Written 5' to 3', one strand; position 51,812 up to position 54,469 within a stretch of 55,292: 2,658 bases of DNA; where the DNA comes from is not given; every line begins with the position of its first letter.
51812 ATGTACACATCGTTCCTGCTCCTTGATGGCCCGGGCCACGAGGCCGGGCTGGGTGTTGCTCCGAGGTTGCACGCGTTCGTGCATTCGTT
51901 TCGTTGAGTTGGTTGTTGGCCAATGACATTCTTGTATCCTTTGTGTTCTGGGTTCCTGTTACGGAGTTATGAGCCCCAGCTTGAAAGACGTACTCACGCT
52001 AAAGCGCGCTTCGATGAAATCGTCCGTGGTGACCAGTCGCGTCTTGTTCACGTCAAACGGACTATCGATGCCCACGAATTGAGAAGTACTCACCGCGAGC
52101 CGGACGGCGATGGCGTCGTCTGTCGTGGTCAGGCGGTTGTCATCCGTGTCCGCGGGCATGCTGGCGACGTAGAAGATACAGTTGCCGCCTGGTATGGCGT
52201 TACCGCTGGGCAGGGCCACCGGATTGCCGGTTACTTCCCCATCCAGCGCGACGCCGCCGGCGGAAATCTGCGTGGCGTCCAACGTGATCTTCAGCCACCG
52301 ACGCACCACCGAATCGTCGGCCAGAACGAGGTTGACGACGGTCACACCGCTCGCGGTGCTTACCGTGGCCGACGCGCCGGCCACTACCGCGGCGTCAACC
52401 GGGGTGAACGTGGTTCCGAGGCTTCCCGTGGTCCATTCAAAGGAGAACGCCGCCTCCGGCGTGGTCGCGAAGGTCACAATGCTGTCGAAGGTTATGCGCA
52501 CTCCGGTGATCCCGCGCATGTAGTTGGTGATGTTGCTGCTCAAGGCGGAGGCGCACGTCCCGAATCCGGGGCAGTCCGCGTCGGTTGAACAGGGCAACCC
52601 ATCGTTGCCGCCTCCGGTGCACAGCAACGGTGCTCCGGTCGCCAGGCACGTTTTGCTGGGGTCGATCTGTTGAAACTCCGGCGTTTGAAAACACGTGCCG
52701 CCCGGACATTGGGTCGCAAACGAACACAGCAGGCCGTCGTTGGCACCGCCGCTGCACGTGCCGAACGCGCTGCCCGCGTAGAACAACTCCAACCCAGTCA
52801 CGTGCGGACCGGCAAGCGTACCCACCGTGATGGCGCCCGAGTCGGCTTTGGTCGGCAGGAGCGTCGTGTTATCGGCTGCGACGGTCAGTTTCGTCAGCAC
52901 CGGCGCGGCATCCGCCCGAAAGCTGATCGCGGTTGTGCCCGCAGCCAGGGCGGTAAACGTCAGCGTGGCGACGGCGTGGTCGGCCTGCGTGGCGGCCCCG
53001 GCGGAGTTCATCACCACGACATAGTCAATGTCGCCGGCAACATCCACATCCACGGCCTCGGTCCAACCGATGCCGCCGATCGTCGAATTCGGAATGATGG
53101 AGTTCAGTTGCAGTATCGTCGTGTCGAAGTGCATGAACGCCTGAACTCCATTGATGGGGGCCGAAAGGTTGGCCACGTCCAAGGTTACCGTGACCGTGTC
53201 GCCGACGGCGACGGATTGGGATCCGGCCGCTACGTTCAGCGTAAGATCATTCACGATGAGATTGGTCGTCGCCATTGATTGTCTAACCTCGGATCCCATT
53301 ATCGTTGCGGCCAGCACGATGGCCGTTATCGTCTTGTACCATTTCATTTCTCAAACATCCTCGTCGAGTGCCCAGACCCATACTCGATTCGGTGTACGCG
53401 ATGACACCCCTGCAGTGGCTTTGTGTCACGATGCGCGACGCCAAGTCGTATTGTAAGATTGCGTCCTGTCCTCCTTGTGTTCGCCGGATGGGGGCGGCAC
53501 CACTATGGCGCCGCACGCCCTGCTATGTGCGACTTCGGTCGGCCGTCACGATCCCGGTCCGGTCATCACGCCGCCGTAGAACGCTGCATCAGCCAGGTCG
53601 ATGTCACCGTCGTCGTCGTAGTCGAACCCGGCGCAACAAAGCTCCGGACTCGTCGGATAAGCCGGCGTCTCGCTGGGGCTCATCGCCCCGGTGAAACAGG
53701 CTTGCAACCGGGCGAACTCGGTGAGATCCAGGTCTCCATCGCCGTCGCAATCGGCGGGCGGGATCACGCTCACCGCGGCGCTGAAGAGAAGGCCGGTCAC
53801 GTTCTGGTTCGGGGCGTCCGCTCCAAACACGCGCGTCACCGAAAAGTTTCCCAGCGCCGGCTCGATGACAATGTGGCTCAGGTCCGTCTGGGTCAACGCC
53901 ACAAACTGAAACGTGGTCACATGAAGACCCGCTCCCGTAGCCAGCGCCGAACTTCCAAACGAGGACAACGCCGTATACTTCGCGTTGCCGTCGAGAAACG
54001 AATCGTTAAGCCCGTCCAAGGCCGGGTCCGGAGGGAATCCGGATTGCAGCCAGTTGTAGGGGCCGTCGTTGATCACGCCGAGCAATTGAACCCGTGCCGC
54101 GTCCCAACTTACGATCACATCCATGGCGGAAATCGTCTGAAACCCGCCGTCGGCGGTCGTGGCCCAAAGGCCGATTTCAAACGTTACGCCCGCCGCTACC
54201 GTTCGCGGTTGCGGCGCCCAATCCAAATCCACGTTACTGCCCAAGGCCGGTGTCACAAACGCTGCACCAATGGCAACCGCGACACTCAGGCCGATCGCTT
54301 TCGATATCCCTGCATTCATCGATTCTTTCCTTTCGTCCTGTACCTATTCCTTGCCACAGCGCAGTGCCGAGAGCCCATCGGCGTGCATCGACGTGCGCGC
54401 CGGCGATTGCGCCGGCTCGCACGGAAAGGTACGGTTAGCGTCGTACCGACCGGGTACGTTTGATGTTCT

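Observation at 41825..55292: Self-contained cohesin-like / dockerin-like secreted protein cluster with no carbohydrate-active enzymes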

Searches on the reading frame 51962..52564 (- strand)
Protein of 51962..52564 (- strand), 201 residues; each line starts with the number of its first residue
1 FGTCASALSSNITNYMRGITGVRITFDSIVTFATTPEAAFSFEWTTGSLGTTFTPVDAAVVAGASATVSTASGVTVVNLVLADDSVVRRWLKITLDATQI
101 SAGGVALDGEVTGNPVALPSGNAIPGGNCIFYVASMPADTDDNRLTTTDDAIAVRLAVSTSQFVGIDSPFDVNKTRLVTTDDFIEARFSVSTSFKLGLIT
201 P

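Call 50: predict_structure(alignment_id=A3)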
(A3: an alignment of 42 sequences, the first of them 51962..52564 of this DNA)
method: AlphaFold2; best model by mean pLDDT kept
length: 201 residues; sequences in the alignment: 42
mean_pLDDT: 78.4   pTM: 0.74
mean pLDDT of the five models: 78.4, 76.5, 68.4, 64.2, 62.4
residues with pLDDT >= 90: 29; 70-90: 134; 50-70: 25; < 50: 13
segments of 3 or more residues with pLDDT < 50: 1-4, 113-121
pLDDT, mean of each block of 10 residues (from residue 1): 51 79 82 89 80 79 80 86 75 85 75 45 63 86 91 89 80 85 90 81 52
secondary structure, 60 per line:
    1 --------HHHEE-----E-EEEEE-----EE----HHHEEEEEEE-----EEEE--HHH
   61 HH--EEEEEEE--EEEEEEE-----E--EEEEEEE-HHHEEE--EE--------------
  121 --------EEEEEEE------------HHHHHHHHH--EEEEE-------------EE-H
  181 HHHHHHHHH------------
elements in order: E21-25 E40-46 E52-55 H58-62 E65-71 E74-80 E89-95 E100-102 E129-135 H148-156 E159-163 H180-189

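Call 55: fold_search(model_id=the predicted structure, library=pdb)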
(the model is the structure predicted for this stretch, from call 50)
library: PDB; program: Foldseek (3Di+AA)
matches with E <= 10: 1312; with E <= 0.001: 0
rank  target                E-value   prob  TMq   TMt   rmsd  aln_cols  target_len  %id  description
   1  8pz3_A                6.3e-03  0.63  0.30  0.23  16.7       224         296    9  TssM - A USP-like DUB from B. pseudomallei (193-430) (released 2023-12-13)
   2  8pz3_B                9.0e-03  0.77  0.33  0.25  12.0       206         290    9  TssM - A USP-like DUB from B. pseudomallei (193-430) (released 2023-12-13)
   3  7kjh_C                9.6e-03  0.54  0.21  0.18   9.9       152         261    6  Plasmodium falciparum protein Pf12p bound to nanobody B9 (released 2021-02-03)
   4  8ssi_A                1.7e-02  0.66  0.27  0.20   8.5       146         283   10  Structure of Burkholderia pseudomallei deubiquitinase TssM in complex with ubiquitin (released 2024-06-05)
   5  7kj7_B                1.8e-02  0.38  0.21  0.17  10.4       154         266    6  Plasmodium falciparum protein Pf12p (released 2021-02-03)
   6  7x94_L                2.5e-02  0.35  0.19  0.28   8.3       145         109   12  The SARS-CoV-2 receptor binding domain bound with the Fab fragment of a human neutralizing antibody Ab712 (released 2023-03-22)
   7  7u0c_H                2.7e-02  0.35  0.24  0.24  11.2       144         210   10  Crystal structure of broadly neutralizing antibody HEPC3.4 (released 2022-06-08)
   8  9o4n_E                2.7e-02  0.23  0.19  0.24  12.1       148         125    8  Cryo-EM structure of CR12042 Fab in complex with influenza virus neuraminidase from A/California/07/2009 (H1N1) (released 2025-08-13)
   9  9l0c_B                2.8e-02  0.72  0.23  0.21   7.1       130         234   11  structure of MCT2-embigin-AR-C155858 complex (released 2025-12-24)
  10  1p53_A                3.2e-02  0.66  0.24  0.20   8.0       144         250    9  The Crystal Structure of ICAM-1 D3-D5 fragment (released 2004-05-04)
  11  8uzp_A                4.3e-02  0.23  0.22  0.21  10.8       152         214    8  Crystal Structure of the Computationally Designed Influenza Hemagglutinin Epitope Scaffold stem_mimetic_01 bound by An (released 2025-03-19)
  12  8t7a_D                4.6e-02  0.23  0.21  0.27  11.3       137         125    9  Cryo-EM structure of RSV preF in complex with Fab 2.4K (released 2023-09-13)
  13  2ra1                  4.9e-02  0.93  0.30  0.16   5.2       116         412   15  Crystal structure of the N-terminal part of the bacterial S-layer protein SbsC (released 2008-08-19)
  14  6um7_C                4.9e-02  0.35  0.24  0.34   7.4       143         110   12  Cryo-EM structure of vaccine-elicited HIV-1 neutralizing antibody DH270.mu1 in complex with CH848 10.17DT Env (released 2019-12-18)
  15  7kjh_D                4.9e-02  0.28  0.21  0.18   9.3       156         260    6  Plasmodium falciparum protein Pf12p bound to nanobody B9 (released 2021-02-03)
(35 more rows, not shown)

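Call 69: search_protein_families(library=pfam, proteins=[window:51962-52564:-], max_evalue=10)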
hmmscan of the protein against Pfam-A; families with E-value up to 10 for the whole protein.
window:51962-52564:- (201 aa): 0 families

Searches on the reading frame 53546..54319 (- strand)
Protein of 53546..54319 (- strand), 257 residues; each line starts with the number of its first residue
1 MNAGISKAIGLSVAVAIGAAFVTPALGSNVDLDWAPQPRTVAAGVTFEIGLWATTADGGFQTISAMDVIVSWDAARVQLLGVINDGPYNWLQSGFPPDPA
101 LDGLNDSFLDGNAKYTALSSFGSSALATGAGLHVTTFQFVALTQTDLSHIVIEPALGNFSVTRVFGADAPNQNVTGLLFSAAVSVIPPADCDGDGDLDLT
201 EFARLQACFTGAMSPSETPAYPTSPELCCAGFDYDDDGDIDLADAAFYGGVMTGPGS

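Call 9: search_protein_families(library=pfam, proteins=[window:53546-54319:-], max_evalue=1)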
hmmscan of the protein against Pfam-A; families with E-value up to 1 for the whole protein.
window:53546-54319:- (257 aa): 3 families
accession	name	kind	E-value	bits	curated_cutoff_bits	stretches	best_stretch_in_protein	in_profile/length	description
PF13405.12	EF-hand_6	-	0.091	13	25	0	190-204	10-24/30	EF-hand domain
PF00036.39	EF-hand_1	-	0.34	11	25.4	1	189-204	9-24/29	EF hand domain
PF13517.12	FG-GAP_3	-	0.55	11.3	26.9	0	183-199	43-59/61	FG-GAP-like repeat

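Call 14: search_protein_families(library=ncbifam, proteins=[window:53546-54319:-], max_evalue=0.1)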
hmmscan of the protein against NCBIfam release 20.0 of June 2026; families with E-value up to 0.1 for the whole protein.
window:53546-54319:- (257 aa): 0 families

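Call 16: search_solved_structures(query=window:53546-54319:-, max_evalue=1, show_alignments=2)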
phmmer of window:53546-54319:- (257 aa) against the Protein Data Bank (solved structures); distinct sequences matched with E-value up to 1: 23.
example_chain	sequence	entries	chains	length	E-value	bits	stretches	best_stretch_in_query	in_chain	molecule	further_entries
7jts_t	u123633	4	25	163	0.13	14.9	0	184-207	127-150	Calmodulin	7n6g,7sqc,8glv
1clm_A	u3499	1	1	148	0.21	14.2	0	184-206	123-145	CALMODULIN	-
1exr_A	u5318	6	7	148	0.21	14.2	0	184-206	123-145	CALMODULIN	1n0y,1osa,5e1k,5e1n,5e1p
2k0j_A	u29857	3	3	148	0.25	13.9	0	185-208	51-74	calmodulin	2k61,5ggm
9ya0_SA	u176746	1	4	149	0.31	13.6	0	185-213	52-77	Calmodulin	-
2jnx_A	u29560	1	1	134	0.32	13.6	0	187-209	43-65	Calcium binding protein 2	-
8osi_A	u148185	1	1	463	0.37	13.4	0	185-244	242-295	mNeonGreen,Calmodulin,Contig An16c0100, genomic contig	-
4aqr_A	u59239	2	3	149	0.38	13.4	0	185-208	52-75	CALMODULIN-7 | CALMODULIN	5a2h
1rfj_A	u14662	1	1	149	0.4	13.3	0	185-208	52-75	calmodulin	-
9qt9_E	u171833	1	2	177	0.41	13.3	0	185-208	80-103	Calmodulin-1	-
8aht_A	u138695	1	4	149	0.55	12.8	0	184-206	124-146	Calmodulin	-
1qs7_A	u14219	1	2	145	0.57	12.8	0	185-208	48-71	CALMODULIN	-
1qtx_A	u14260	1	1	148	0.61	12.7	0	185-208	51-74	PROTEIN (CALMODULIN)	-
1vrk_A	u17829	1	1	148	0.66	12.6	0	185-208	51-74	CALMODULIN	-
2n6a_A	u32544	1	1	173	0.69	12.5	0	184-211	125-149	human calmodulin/connexin-36 peptide hybrid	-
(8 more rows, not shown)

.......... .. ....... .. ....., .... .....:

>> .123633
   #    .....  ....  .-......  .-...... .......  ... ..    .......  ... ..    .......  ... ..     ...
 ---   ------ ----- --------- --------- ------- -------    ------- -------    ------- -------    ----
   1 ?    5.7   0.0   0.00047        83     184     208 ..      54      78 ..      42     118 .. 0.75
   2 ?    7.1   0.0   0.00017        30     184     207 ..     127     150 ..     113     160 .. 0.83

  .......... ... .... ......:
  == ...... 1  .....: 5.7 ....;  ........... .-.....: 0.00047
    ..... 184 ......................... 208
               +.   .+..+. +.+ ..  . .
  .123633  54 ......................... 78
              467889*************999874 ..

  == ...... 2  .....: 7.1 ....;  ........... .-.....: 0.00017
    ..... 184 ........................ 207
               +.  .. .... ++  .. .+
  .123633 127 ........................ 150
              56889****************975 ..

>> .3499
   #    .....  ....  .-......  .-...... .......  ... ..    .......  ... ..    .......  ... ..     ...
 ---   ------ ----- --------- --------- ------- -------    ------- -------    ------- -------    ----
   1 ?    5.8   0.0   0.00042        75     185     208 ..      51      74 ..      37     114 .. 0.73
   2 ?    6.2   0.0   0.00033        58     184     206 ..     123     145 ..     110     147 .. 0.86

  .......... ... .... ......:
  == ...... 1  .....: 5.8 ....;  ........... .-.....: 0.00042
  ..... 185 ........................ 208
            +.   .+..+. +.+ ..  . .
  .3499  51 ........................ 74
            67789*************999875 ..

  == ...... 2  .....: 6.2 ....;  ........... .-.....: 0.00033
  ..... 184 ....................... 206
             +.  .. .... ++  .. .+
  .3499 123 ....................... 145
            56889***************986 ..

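Call 26: find_homologous_proteins(query=window:53546-54319:-)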
Query window:53546-54319:- (257 aa): 14 proteins with E <= 0.001 among 4296 candidates.
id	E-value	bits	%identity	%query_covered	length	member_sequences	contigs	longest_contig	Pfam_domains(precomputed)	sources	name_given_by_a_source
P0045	1.2e-165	567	100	100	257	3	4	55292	-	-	-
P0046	2.1e-143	494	86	100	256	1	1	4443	-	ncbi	-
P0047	2.6e-137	474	88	91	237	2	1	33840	-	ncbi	ncbi:MAG: hypothetical protein ACE5E5_02625 [Phycisphaerae bacterium]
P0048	3.0e-133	461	86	91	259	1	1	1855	-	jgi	-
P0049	2.0e-122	426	79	94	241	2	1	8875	-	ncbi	ncbi:MAG: hypothetical protein ACE5E5_12520 [Phycisphaerae bacterium]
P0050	9.1e-104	364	71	89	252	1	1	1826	-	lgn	-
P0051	8.3e-86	306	58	98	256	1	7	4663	-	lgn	-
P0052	3.2e-74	268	53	93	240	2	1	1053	-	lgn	-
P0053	3.3e-73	264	53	95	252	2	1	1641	-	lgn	-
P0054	6.8e-67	244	54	78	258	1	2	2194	-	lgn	-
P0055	2.0e-62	229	57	63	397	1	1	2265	-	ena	-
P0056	1.3e-42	164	48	66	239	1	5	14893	-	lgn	-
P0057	3.5e-36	143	42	83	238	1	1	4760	-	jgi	jgi:hypothetical protein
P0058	2.6e-35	140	42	61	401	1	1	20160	-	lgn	-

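Call 37: predict_structure(alignment_id=A1)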
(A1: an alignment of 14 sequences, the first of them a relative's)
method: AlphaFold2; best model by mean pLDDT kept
length: 257 residues; sequences in the alignment: 14
mean_pLDDT: 81.0   pTM: 0.65
mean pLDDT of the five models: 81.0, 70.9, 68.0, 66.8, 58.5
residues with pLDDT >= 90: 87; 70-90: 124; 50-70: 27; < 50: 19
segments of 3 or more residues with pLDDT < 50: 1-4, 20-25, 99-101
pLDDT, mean of each block of 10 residues (from residue 1): 48 51 61 81 86 90 94 89 90 74 55 90 89 93 81 86 92 92 79 83 91 82 88 85 86 66
secondary structure, 60 per line:
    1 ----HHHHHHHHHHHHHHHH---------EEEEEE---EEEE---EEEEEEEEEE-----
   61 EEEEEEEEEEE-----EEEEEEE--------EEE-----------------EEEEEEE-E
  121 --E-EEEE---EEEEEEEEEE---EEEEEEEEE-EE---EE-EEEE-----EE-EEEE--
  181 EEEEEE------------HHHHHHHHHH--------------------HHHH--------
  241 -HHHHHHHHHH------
elements in order: H5-20 E30-35 E39-42 E46-55 E61-71 E77-83 E92-94 E112-118 E125-128 E132-141 E145-153 E163-166 E175-178 E181-186 H199-208 H229-232 H242-251
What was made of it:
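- On Dockerin type I (Pfam PF00404): AF2 DSSP shows loop-helix, short helix, loop-helix in the 257-aa protein and two loop-helix units in the 462-aa protein (calls 37, 50).
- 53546..54319 (-): Cassette gene 2 (257 aa). Signal peptide; B-type cohesin at residues 27-186 (53762-54241); Cys-stapled double Ca-loop/helix module at residues 187-257 (53549-53761). The C-terminus reads loop-helix, short helix, loop-helix in DSSP (call 37).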

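Call 42: fold_search(model_id=the predicted structure, library=pdb)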
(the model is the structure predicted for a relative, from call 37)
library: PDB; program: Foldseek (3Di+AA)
matches with E <= 10: 1933; with E <= 0.001: 67
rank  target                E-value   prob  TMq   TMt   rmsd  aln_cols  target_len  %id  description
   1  6kgf_C                4.8e-07  1.00  0.45  0.76   3.3       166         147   10  Crystal structure of CaDoc0917(R16D)-CaCohA2 complex at pH 8.2 (released 2020-07-08)
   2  2jh2_A                7.0e-07  1.00  0.43  0.76   3.6       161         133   13  X-ray crystal structure of a cohesin-like module from Clostridium perfringens (released 2007-11-06)
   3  5lxv_A                7.4e-07  1.00  0.43  0.62   6.4       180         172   16  Crystal structure of Ruminococcus flavefaciens scaffoldin C cohesin in complex with a dockerin from an uncharacterized (released 2016-10-19)
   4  5lxv_C                8.2e-07  1.00  0.45  0.64   4.1       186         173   15  Crystal structure of Ruminococcus flavefaciens scaffoldin C cohesin in complex with a dockerin from an uncharacterized (released 2016-10-19)
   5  2jh2_B                8.7e-07  1.00  0.43  0.78   3.6       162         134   14  X-ray crystal structure of a cohesin-like module from Clostridium perfringens (released 2007-11-06)
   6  2jh2_C                1.8e-06  1.00  0.43  0.79   3.4       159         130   12  X-ray crystal structure of a cohesin-like module from Clostridium perfringens (released 2007-11-06)
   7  4fl4_K                2.8e-06  1.00  0.35  0.52   9.8       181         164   13  Scaffoldin conformation and dynamics revealed by a ternary complex from the Clostridium thermocellum cellulosome (released 2012-06-27)
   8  1g1k_A                2.9e-06  1.00  0.44  0.74   3.7       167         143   10  COHESIN MODULE FROM THE CELLULOSOME OF CLOSTRIDIUM CELLULOLYTICUM (released 2000-11-22)
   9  6kgc_A                2.9e-06  1.00  0.40  0.69   8.0       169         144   12  Crystal structure of CaDoc0917(R49D)-CaCohA2 complex at pH 5.4 (released 2020-07-08)
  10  4ums                  3.2e-06  1.00  0.46  0.72   3.4       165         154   10  The crystal structure of the seventh ScaB type I cohesin from Pseudobacteroides cellulosolvens (released 2015-05-06)
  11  6kgd_A                3.4e-06  1.00  0.40  0.68   7.2       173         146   12  Crystal structure of CaDoc0917(R49D)-CaCohA2 complex at pH 8.0 (released 2020-07-08)
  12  3kcp_A                3.4e-06  1.00  0.41  0.35  20.3       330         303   12  Crystal structure of interacting Clostridium thermocellum multimodular components (released 2010-02-09)
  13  2bm3                  4.0e-06  1.00  0.36  0.54   9.8       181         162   14  Structure of the Type II cohesin from Clostridium thermocellum SdbA (released 2005-03-10)
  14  6kgf_A                4.3e-06  1.00  0.44  0.75   2.9       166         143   11  Crystal structure of CaDoc0917(R16D)-CaCohA2 complex at pH 8.2 (released 2020-07-08)
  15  3ul4_A                4.3e-06  1.00  0.44  0.75   3.4       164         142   13  Crystal structure of Coh-OlpA(Cthe_3080)-Doc918(Cthe_0918) complex: A novel type I Cohesin-Dockerin complex from Clost (released 2012-11-28)
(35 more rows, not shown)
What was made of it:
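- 53546..54319 (-): The AF2 model has pLDDT 81, and 67 PDB matches reach E<=0.001, with the listed top 50 almost all cohesins (calls 37, 42).
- Closest known: Clostridial cellulosome cohesin-dockerin system. Same: Cohesin beta-sandwich fold (call 42).
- Closest known: Clostridium perfringens toxin-complex cohesin/dockerin modules. Same: These cohesins are among the best structural matches to the gene-2 model (ranks 2, 5, 6, 23, 44; call 42).
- Cohesin-fold and dockerin-type modules do sit on the same chains (calls 9, 42). The fold match to cohesins reaches E 5e-7 (call 42).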

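Call 57: find_encoding_contigs(protein=P0047, flank=10000, max_places=2)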
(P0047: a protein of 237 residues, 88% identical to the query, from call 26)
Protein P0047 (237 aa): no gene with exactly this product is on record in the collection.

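Call 58: find_encoding_contigs(protein=P0049, flank=10000, max_places=2)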
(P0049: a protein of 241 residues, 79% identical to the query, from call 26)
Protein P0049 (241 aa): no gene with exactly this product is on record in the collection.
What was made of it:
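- Tried and rejected: Two look-ups found no record (calls 57, 58).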

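Call 72: search_solved_structures(query=A1, max_evalue=10)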
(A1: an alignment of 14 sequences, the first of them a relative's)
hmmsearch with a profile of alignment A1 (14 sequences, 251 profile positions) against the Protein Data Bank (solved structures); distinct sequences matched with E-value up to 10: 31.
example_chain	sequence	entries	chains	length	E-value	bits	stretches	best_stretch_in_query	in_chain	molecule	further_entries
1dgu_A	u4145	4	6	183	0.0017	20.7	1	193-249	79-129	CALCIUM-SATURATED CIB | APO CIB | Calcium and integrin-binding protein 1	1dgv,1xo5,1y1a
6ocx_A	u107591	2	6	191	0.0019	20.6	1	193-249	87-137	Calcium and integrin-binding protein 1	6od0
2l4h_A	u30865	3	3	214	0.0026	20.1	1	194-249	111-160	Calcium and integrin-binding protein 1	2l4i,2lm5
1a2x_A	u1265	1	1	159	0.083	15.2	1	181-242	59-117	TROPONIN C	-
2jnx_A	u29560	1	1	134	0.14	14.5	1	181-244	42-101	Calcium binding protein 2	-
8x3a_A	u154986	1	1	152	0.16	14.3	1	181-246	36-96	Serine protease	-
8x39_A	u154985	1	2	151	0.16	14.2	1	181-246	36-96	Serine protease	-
5e37_A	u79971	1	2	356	0.22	13.8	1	183-246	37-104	EF-Hand domain-containing thioredoxin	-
6hcs_A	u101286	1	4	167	0.22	13.8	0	180-206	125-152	Calmodulin-1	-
3aka_A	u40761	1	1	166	0.26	13.6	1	219-247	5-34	Putative calcium binding protein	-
1clm_A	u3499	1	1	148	0.27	13.5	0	179-200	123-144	CALMODULIN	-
1exr_A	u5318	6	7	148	0.28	13.5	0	179-200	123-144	CALMODULIN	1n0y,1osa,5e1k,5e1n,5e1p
3akb_A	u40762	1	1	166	0.34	13.2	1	219-247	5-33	Putative calcium binding protein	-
7jts_t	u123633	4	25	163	0.45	12.8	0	176-200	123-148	Calmodulin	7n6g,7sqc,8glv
8c0t_A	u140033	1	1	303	0.51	12.6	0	221-243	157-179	mNeonGreen,Optimized Ratiometric Calcium Sensor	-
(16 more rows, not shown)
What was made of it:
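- The gene-2 module scores better against EF-hand pairs (CIB1, E 0.002; call 72). The gene-2 module's best PDB sequence matches are EF-hand pairs (call 72).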
